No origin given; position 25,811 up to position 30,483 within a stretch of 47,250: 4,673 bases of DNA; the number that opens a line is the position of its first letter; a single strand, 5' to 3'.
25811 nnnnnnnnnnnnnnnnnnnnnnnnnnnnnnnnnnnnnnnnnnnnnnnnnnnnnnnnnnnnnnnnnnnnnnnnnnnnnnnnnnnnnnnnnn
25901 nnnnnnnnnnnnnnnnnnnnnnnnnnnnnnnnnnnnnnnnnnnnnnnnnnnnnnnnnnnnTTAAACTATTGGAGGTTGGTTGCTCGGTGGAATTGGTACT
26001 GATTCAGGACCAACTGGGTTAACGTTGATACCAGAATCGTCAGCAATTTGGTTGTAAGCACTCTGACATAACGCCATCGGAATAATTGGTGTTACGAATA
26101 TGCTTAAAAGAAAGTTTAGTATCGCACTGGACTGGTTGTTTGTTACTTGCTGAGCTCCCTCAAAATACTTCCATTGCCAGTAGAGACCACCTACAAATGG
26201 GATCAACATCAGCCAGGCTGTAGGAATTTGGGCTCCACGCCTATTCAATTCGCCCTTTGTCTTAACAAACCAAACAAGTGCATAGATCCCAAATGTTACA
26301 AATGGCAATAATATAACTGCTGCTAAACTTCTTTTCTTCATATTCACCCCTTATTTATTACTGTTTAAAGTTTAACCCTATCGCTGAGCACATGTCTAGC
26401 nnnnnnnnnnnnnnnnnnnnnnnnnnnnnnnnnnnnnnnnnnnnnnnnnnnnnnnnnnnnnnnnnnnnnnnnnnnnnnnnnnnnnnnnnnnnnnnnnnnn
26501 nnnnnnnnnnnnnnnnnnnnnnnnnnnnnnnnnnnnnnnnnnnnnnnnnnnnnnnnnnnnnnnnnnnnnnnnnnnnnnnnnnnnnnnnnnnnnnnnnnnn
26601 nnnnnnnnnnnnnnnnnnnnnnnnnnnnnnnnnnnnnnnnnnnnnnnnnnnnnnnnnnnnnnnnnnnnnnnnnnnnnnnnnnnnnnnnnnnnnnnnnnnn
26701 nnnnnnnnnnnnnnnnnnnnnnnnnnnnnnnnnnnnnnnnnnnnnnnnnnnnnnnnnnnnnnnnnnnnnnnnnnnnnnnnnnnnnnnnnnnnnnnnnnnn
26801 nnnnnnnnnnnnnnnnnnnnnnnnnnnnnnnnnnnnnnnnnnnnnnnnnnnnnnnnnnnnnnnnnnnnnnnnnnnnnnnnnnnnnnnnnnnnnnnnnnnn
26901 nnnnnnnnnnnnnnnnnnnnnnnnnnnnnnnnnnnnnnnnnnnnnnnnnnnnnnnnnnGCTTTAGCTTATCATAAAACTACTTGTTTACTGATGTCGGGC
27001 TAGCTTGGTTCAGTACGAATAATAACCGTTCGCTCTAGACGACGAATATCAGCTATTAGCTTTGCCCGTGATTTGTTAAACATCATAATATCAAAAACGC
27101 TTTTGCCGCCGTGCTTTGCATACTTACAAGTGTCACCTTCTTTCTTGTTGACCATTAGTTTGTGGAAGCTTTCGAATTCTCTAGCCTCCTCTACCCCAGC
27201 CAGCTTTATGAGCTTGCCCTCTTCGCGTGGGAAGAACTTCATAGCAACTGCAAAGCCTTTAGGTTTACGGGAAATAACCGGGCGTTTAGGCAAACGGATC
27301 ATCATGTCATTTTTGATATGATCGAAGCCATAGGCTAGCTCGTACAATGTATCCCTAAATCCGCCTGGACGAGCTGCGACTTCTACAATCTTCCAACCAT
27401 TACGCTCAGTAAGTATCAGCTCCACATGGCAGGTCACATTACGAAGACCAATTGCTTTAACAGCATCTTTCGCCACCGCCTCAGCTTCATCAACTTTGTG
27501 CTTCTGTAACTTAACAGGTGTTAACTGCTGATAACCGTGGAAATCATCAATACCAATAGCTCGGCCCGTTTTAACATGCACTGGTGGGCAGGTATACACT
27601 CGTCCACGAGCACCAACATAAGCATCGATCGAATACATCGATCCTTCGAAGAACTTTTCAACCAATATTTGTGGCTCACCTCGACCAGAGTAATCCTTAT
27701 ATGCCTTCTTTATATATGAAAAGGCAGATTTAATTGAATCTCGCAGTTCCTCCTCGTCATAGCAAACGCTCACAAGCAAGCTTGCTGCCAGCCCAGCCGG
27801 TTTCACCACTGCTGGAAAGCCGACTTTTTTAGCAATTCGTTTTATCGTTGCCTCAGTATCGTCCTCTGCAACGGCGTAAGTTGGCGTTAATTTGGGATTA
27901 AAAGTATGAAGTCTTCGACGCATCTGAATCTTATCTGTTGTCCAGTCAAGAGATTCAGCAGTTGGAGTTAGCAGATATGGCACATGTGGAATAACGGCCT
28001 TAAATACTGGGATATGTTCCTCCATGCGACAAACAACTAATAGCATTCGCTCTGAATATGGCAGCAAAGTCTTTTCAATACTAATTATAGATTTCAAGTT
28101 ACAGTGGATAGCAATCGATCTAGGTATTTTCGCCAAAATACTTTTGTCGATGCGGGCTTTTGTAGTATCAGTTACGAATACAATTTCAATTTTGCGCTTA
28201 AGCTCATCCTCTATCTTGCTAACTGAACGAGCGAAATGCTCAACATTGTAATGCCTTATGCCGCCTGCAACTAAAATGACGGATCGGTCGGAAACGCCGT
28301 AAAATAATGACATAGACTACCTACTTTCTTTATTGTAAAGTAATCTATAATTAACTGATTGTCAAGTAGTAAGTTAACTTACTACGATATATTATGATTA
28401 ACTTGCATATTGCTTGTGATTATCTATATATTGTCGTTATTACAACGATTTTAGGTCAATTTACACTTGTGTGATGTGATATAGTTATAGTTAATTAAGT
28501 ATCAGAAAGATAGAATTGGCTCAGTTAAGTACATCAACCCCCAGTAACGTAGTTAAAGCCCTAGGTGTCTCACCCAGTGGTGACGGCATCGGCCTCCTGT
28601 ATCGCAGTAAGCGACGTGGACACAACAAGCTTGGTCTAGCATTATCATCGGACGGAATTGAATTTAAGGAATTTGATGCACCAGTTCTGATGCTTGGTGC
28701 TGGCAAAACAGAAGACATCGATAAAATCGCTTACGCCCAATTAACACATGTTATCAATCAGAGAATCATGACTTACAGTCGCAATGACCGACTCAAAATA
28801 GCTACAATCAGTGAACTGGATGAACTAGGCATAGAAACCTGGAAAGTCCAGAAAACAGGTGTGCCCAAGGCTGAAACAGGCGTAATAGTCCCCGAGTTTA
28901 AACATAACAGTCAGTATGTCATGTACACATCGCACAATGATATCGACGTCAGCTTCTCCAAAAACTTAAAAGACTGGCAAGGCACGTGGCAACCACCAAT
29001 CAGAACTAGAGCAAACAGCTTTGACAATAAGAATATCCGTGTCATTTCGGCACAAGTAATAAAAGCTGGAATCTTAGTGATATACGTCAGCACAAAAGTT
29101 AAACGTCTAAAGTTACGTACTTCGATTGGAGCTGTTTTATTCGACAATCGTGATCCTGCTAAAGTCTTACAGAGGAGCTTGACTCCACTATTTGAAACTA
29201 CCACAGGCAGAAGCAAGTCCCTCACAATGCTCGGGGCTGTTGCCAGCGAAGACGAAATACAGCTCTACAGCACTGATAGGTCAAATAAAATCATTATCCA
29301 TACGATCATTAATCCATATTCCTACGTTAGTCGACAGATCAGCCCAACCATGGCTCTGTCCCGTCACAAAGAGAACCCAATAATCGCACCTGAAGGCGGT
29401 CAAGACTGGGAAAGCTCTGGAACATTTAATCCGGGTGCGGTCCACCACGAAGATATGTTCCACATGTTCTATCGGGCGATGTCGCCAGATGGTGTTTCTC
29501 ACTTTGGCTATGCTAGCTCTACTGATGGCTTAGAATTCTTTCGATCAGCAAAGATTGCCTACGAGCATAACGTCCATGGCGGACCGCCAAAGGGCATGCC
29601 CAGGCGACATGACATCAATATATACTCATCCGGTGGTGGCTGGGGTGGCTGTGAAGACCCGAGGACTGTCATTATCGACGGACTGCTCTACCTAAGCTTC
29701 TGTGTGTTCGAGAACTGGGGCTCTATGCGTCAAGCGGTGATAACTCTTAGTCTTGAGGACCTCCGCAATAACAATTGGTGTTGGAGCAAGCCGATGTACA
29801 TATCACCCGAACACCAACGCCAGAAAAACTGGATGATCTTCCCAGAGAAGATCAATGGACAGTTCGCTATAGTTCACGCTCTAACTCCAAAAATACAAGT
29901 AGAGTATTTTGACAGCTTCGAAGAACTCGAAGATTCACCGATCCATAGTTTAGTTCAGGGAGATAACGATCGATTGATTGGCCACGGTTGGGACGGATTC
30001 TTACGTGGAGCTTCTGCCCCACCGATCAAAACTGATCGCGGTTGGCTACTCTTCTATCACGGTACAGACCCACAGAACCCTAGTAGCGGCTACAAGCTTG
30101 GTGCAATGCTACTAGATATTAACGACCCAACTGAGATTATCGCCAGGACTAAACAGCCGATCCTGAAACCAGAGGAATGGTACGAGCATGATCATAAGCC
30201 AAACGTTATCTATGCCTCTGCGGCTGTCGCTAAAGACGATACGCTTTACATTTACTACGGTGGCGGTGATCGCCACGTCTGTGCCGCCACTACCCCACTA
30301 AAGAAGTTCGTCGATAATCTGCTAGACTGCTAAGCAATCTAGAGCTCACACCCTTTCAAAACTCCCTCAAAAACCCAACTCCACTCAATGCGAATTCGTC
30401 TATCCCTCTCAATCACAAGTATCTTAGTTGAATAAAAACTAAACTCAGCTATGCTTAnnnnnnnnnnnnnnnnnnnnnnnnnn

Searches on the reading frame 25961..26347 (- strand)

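Call 97: search_protein_families(library=pfam, max_evalue=0.001, proteins=[window:25961-26347:-])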
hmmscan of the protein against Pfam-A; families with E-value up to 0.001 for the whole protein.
window:25961-26347:- (128 aa): 1 family
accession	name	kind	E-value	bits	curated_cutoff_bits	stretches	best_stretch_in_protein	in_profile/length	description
PF14018.11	DUF4234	-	2.1e-12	47.4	25.3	1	6-61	1-64/70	Domain of unknown function (DUF4234)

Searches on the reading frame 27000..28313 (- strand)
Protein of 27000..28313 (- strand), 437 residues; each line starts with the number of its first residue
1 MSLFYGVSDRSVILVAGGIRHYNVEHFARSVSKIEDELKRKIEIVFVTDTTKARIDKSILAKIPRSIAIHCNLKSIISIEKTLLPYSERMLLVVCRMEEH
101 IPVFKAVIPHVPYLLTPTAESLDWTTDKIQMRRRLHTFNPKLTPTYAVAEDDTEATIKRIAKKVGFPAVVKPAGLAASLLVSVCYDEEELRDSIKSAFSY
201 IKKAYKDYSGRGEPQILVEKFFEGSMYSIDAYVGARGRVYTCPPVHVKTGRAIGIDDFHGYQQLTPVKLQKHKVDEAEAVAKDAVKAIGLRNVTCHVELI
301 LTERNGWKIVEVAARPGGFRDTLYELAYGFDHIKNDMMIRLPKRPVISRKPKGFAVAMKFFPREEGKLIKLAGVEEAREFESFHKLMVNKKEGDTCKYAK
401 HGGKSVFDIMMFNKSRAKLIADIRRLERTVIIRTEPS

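Call 97: search_protein_families(library=pfam, max_evalue=0.001, proteins=[window:27000-28313:-])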
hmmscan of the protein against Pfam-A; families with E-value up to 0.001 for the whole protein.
window:27000-28313:- (437 aa): 6 families
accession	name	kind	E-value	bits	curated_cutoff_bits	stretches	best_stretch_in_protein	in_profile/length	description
PF13535.11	ATP-grasp_4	-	2e-17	63.7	27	1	165-318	2-155/160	ATP-grasp domain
PF07478.18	Dala_Dala_lig_C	-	6.4e-10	39.3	24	1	151-317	22-177/204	D-ala D-ala ligase C-terminus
PF02786.22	CPSase_L_D2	-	2.2e-09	37.6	19.8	1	127-224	1-91/211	Carbamoyl-phosphate synthase L chain, ATP binding domain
PF01071.24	GARS_A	-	1.1e-06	29.1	27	1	143-234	17-101/194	Phosphoribosylglycinamide synthetase, ATP-grasp (A) domain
PF02222.28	ATP-grasp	-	0.00016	21.8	27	1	143-316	10-163/179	ATP-grasp domain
PF18603.7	LAL_C2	-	0.00017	22.2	29.4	0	360-435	3-78/78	L-amino acid ligase C-terminal domain 2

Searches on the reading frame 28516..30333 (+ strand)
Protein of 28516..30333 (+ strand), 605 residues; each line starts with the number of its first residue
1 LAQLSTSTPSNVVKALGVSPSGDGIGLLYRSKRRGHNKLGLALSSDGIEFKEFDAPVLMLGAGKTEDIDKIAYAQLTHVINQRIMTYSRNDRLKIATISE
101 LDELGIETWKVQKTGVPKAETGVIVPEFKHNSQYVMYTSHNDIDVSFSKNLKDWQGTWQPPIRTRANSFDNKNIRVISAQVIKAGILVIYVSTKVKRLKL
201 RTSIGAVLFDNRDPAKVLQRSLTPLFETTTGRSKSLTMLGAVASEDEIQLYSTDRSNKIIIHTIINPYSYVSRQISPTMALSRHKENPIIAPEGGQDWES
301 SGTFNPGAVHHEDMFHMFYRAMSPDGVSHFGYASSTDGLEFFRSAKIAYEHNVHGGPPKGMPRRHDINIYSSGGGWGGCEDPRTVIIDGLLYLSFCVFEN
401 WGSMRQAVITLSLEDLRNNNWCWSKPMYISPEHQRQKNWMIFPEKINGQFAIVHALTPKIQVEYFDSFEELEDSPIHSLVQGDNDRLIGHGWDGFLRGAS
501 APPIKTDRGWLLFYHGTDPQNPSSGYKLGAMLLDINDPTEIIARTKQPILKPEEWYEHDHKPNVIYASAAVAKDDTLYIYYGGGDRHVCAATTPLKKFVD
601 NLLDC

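Call 98: search_protein_families(library=pfam, max_evalue=0.001, proteins=[window:28516-30333:+])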
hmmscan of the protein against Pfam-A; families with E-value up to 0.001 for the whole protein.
window:28516-30333:+ (605 aa): 1 family
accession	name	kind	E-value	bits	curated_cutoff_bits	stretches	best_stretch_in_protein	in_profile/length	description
PF04041.19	Glyco_hydro_130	-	1.4e-39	136.4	26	2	296-600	20-316/320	beta-1,4-mannooligosaccharide phosphorylase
